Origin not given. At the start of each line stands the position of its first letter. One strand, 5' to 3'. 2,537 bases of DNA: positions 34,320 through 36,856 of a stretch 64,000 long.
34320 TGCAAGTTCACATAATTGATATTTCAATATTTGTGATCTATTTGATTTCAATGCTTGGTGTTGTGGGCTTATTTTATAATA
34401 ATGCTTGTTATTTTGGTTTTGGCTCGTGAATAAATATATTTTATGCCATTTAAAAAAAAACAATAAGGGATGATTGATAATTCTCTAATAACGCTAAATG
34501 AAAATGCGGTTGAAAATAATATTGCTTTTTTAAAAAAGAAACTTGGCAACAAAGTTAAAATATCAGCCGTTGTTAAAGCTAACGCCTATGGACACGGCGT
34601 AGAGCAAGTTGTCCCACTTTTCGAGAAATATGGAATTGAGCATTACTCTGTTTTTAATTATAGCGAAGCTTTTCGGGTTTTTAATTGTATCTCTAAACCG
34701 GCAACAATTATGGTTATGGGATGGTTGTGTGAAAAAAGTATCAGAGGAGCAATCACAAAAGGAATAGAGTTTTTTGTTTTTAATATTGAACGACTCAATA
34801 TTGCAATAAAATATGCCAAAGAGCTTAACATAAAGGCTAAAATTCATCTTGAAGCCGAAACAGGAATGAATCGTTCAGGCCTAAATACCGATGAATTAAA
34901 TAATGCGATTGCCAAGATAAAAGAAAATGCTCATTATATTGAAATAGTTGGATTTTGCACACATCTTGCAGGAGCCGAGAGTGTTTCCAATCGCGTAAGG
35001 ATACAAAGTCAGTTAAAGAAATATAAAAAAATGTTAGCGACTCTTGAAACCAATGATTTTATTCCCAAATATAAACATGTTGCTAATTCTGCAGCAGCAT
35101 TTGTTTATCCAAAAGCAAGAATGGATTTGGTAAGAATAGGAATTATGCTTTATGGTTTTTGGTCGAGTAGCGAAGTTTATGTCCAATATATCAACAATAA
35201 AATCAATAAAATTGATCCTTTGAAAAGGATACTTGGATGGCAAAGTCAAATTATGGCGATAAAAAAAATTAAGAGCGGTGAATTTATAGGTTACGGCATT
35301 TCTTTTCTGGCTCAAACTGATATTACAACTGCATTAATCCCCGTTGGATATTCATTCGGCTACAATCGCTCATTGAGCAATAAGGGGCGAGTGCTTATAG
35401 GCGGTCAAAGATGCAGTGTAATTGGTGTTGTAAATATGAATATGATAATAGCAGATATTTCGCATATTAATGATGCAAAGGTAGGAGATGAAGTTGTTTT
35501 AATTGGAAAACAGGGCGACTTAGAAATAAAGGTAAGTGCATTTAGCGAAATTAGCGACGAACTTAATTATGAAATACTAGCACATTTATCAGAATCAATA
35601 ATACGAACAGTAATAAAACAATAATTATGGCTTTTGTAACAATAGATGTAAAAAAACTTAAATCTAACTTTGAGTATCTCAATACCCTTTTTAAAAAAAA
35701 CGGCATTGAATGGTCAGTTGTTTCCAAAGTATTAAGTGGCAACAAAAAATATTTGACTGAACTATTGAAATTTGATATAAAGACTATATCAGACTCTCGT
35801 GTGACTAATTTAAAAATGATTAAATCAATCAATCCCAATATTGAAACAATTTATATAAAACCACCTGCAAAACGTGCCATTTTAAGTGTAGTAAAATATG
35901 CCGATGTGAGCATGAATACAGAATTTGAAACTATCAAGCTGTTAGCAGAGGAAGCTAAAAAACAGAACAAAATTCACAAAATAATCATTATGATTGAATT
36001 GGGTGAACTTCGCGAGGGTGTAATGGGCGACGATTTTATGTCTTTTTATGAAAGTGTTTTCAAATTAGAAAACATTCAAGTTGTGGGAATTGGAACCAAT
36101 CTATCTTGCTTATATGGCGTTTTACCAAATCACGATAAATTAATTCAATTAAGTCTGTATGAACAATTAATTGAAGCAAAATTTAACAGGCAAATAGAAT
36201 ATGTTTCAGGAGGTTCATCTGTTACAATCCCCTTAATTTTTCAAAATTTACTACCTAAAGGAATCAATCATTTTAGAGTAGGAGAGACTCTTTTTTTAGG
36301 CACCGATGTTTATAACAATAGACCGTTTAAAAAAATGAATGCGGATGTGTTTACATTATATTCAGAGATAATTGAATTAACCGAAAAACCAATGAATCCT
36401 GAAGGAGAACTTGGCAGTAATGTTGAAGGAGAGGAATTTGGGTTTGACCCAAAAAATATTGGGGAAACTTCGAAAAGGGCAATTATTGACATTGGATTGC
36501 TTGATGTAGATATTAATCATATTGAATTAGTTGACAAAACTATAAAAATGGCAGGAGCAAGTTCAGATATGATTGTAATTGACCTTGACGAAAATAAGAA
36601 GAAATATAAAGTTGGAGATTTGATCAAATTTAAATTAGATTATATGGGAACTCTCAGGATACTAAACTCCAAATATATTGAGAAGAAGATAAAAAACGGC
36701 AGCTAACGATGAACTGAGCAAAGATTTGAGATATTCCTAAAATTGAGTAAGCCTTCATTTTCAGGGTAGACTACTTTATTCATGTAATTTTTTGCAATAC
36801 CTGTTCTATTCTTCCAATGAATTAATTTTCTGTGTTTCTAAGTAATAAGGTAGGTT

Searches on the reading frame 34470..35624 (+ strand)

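Call 108: search_protein_families(library=pfam, proteins=[window:34470-35624:+], max_evalue=0.00001)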
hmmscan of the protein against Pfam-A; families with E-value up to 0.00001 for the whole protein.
window:34470-35624:+ (384 aa): 2 families
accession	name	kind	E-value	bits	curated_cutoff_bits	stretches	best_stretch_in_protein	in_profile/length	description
PF01168.26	Ala_racemase_N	-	2.6e-48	165.1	24.1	1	10-229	2-217/220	Alanine racemase, N-terminal domain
PF00842.27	Ala_racemase_C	-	4.9e-35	120.3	25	1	255-380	2-126/127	Alanine racemase, C-terminal domain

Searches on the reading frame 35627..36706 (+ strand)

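Call 108: search_protein_families(library=pfam, proteins=[window:35627-36706:+], max_evalue=0.00001)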
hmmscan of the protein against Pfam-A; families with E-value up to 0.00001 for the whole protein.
window:35627-36706:+ (359 aa): 1 family
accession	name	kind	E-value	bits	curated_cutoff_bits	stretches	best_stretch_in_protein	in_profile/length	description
PF01168.26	Ala_racemase_N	-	2.5e-10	40.9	24.1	1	6-225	1-218/220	Alanine racemase, N-terminal domain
